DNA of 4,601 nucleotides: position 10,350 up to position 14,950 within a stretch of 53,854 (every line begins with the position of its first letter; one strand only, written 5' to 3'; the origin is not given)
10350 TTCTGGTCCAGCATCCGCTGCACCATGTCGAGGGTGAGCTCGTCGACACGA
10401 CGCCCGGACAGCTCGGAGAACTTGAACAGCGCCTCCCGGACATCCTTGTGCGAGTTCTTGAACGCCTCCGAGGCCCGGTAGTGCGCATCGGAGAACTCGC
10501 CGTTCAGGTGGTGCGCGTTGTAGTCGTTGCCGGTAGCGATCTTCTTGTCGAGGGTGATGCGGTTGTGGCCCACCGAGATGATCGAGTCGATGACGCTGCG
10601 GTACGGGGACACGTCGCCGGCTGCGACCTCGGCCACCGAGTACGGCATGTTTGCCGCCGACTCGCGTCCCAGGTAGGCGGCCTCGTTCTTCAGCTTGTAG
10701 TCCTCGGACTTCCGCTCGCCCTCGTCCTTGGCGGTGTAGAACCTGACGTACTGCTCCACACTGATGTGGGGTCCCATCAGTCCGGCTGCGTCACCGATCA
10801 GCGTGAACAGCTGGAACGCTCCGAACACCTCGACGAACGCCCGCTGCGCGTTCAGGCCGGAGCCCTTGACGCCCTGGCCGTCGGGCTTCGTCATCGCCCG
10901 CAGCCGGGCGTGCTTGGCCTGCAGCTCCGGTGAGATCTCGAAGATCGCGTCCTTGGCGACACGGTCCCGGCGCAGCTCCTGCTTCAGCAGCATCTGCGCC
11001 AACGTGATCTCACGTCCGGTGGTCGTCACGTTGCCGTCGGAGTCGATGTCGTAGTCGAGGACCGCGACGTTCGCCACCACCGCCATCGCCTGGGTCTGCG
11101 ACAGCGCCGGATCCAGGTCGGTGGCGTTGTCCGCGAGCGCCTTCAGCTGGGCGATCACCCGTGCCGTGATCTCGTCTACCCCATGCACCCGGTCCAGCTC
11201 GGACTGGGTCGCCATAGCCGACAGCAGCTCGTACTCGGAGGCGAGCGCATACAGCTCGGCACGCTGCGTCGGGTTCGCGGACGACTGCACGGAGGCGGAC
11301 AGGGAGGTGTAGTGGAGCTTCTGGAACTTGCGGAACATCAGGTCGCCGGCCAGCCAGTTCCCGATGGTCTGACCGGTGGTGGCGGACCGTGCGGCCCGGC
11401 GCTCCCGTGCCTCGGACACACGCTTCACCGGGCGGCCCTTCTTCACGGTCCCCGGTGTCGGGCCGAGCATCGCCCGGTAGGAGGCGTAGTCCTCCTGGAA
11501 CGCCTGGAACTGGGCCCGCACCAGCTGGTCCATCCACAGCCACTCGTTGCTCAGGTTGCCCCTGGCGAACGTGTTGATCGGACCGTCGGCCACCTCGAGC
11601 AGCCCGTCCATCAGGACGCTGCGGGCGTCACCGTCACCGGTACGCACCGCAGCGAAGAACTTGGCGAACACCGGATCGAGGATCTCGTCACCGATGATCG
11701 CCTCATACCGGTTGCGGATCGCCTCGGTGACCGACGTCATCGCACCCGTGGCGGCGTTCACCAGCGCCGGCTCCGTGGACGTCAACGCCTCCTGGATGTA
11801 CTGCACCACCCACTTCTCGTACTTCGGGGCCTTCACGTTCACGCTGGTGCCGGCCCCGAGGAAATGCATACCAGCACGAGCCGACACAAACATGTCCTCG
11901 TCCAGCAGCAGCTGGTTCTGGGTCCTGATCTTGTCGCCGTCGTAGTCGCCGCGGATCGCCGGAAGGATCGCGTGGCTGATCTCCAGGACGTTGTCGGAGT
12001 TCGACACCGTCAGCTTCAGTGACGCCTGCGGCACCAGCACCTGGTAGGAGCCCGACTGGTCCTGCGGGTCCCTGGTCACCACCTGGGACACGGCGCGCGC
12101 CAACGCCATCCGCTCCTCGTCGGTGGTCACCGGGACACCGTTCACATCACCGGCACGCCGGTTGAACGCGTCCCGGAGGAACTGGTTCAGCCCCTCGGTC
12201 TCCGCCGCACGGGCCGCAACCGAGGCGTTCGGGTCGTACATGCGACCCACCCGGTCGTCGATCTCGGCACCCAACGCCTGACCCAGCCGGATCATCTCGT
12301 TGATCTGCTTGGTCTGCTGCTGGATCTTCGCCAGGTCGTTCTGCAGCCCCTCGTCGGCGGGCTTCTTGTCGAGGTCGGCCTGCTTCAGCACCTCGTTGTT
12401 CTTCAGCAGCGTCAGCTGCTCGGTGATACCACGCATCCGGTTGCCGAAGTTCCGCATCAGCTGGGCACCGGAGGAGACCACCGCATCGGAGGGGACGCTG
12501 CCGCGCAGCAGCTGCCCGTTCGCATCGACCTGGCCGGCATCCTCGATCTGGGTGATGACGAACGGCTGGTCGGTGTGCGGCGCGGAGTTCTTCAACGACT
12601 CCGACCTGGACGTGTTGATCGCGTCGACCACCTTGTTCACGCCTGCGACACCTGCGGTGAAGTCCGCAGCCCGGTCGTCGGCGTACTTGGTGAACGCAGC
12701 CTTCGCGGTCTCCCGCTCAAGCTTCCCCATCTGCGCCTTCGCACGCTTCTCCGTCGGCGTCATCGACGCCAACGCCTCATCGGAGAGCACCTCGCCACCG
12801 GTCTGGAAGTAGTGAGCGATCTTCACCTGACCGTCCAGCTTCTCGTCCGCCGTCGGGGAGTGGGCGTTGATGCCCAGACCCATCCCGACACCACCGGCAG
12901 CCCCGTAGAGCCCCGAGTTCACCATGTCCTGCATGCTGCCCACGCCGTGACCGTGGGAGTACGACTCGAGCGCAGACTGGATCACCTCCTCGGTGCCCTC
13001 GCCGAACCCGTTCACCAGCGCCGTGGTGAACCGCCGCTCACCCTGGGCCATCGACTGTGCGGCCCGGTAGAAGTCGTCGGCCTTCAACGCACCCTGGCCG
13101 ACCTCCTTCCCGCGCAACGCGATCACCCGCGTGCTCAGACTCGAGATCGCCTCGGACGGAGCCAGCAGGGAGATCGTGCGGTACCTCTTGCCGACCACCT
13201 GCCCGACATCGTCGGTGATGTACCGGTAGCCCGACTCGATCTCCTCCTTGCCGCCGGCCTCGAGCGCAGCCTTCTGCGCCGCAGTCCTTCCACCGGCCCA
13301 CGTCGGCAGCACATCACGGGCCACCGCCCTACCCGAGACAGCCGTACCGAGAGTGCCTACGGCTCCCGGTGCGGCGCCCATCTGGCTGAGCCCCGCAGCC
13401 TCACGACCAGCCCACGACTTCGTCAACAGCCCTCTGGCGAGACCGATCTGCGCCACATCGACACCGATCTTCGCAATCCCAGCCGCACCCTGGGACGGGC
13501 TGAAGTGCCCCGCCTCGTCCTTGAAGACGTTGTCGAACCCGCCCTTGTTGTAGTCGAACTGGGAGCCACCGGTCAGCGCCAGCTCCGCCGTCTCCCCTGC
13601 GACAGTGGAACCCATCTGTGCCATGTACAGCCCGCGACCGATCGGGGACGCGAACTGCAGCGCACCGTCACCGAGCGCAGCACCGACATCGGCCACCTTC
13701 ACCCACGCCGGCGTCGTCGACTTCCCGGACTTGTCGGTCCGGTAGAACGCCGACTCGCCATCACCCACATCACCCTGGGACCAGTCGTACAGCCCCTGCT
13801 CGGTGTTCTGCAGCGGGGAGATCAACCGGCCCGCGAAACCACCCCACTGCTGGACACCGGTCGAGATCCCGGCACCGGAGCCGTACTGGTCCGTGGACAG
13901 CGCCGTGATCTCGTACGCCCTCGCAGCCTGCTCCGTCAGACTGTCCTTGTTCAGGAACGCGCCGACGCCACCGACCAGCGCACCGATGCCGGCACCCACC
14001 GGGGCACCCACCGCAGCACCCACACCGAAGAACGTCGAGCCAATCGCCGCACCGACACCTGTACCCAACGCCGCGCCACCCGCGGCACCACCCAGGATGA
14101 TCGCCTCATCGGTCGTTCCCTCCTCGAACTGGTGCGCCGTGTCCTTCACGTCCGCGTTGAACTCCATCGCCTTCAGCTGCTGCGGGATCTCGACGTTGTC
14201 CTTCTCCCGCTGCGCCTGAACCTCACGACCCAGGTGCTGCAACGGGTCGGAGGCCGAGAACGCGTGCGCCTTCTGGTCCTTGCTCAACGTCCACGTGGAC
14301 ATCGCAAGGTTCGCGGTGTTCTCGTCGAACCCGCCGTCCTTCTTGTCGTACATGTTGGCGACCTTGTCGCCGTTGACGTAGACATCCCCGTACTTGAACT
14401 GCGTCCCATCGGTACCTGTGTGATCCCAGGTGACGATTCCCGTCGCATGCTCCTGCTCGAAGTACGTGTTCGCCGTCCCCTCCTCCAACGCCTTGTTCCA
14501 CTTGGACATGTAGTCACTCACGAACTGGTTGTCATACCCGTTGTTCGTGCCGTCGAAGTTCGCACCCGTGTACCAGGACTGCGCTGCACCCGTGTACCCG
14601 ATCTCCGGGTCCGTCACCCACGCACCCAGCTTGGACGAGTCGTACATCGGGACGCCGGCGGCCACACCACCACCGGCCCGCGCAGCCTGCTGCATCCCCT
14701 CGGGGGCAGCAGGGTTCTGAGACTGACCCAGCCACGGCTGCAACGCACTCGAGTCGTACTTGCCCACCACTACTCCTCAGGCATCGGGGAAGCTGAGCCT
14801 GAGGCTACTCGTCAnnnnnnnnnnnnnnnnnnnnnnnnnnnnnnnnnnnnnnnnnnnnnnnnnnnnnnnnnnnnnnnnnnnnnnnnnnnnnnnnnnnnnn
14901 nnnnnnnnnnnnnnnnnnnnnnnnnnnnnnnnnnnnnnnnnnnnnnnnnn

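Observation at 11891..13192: Beta-prime-type DxDGD loop plus a beta-type basic loop inside the giant ORF: signature of a two-barrel RNA polymerase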

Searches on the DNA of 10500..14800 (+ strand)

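Call 6: search_dna_similar(query=window:10500-14800:+, collection=phages, mode=distant, max_rows=25)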
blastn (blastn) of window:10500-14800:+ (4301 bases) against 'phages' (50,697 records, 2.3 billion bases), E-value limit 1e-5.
No match.

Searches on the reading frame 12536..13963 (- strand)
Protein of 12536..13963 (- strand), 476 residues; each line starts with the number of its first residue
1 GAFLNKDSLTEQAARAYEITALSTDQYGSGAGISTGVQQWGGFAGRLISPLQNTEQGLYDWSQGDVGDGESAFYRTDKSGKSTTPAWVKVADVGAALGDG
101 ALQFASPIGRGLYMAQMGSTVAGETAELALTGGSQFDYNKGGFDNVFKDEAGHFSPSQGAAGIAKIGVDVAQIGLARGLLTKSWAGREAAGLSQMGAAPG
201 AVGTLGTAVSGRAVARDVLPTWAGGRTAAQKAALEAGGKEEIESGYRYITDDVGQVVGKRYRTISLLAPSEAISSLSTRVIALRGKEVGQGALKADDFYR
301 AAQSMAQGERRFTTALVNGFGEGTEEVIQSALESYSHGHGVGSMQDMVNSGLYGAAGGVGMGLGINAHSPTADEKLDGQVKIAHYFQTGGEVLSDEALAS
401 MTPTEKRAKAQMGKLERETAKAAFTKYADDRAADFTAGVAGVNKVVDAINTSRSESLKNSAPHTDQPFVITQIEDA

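Call 75: predict_structure(alignment_id=A6)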
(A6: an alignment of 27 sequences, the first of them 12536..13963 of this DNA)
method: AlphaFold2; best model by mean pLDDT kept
length: 476 residues; sequences in the alignment: 27
mean_pLDDT: 75.5   pTM: 0.69
mean pLDDT of the five models: 75.5, 75.3, 74.0, 69.1, 68.1
residues with pLDDT >= 90: 29; 70-90: 330; 50-70: 51; < 50: 66
segments of 3 or more residues with pLDDT < 50: 194-214, 415-417, 434-445, 459-476
pLDDT, mean of each block of 10 residues (from residue 1): 77 89 92 88 85 87 79 82 86 89 85 83 85 86 88 87 83 71 63 45 35 60 84 84 85 81 81 85 71 82 75 85 88 84 83 90 83 81 78 87 81 52 52 45 48 49 35 33
secondary structure, 60 per line:
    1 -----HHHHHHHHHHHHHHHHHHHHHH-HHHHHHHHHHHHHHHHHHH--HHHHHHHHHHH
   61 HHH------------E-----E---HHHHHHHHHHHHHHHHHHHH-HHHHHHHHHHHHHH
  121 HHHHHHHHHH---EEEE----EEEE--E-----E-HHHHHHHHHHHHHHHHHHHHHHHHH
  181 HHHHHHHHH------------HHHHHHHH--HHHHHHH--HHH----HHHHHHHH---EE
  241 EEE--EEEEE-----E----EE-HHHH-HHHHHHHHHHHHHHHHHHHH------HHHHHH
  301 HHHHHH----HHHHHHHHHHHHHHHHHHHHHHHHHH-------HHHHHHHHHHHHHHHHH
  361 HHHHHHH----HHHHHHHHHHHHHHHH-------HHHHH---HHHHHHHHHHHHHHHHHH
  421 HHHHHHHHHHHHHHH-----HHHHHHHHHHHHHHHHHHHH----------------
elements in order: H6-27 H29-47 H50-63 H86-105 H107-130 E134-137 E142-145 H156-189 H202-209 H212-218 H228-235 E239-243 E246-250 H264-267 H269-288 H295-306 H311-336 H344-367 H372-387 H395-399 H403-435 H441-460

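Call 77: fold_search(model_id=the predicted structure, library=pdb)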
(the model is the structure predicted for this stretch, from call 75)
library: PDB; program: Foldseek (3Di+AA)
matches with E <= 10: 122; with E <= 0.001: 0
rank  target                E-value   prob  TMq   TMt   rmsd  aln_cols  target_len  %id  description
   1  5kw2                  1.1e+00  0.06  0.11  0.13  29.7       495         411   14  The extra-helical binding site of GPR40 and the structural basis for allosteric agonism and incretin stimulation (released 2018-05-02)
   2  8xqj_C                1.1e+00  0.06  0.10  0.13  24.5       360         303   12  Cryo-EM structure of human dimeric APJR complex with antagonistic antibody (released 2025-01-22)
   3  7cfn_R                1.2e+00  0.09  0.12  0.18  20.8       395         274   12  Cryo-EM structure of the INT-777-bound GPBAR-Gs complex (released 2020-09-09)
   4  8z74_D                1.3e+00  0.04  0.09  0.12  23.1       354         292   12  Cryo-EM structure of APJR complex with agonistic antibody (released 2025-01-22)
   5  7ose_A                1.3e+00  0.05  0.12  0.12  25.5       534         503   12  cytochrome bd-II type oxidase with bound aurachin D (released 2021-11-17)
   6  8iei_A                1.4e+00  0.09  0.13  0.20  23.0       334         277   14  Cryo-EM structure of GPR156A/B of G-protein free GPR156 (local refine) (released 2024-02-14)
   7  9fka_A                2.1e+00  0.03  0.12  0.12  24.9       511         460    8  Cryo-EM structure of the reduced cytochrome bd oxidase from M. tuberculosis (released 2025-02-12)
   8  8gmj                  2.2e+00  0.04  0.12  0.07  21.7       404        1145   12  CryoEM structure of P-Glycoprotein in collapsed closed state under continuous turnover conditions with verapamil (released 2025-04-23)
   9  3vw7                  2.2e+00  0.03  0.11  0.12  25.4       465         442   10  Crystal structure of human protease-activated receptor 1 (PAR1) bound with antagonist vorapaxar at 2.2 angstrom (released 2012-12-12)
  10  5ezm                  2.2e+00  0.03  0.10  0.09  25.3       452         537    9  Crystal Structure of ArnT from Cupriavidus metallidurans in the apo state (released 2016-02-17)
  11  7mnj_C                2.3e+00  0.05  0.15  0.14  20.7       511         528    9  Crystal structure of the N-terminal domain of NUP358/RanBP2 (residues 145-673) (released 2022-06-15)
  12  7d5q_A                2.4e+00  0.04  0.12  0.13  23.4       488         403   10  Structure of NorC transporter (K398A mutant) in an outward-open conformation in complex with a single-chain Indian cam (released 2021-06-09)
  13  3vvp_B                2.5e+00  0.04  0.11  0.12  21.1       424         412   10  Crystal structure of MATE in complex with Br-NRF (released 2013-04-03)
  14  8pnl_C                2.5e+00  0.02  0.11  0.11  20.1       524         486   12  Outward-open conformation of a Major Facilitator Superfamily (MFS) transporter MHAS2168, a homologue of Rv1410 from M. (released 2023-10-18)
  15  7q84_B                2.6e+00  0.06  0.12  0.10  23.1       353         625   12  Crystal structure of human peroxisomal acyl-Co-A oxidase 1a, apo-form (released 2022-03-02)
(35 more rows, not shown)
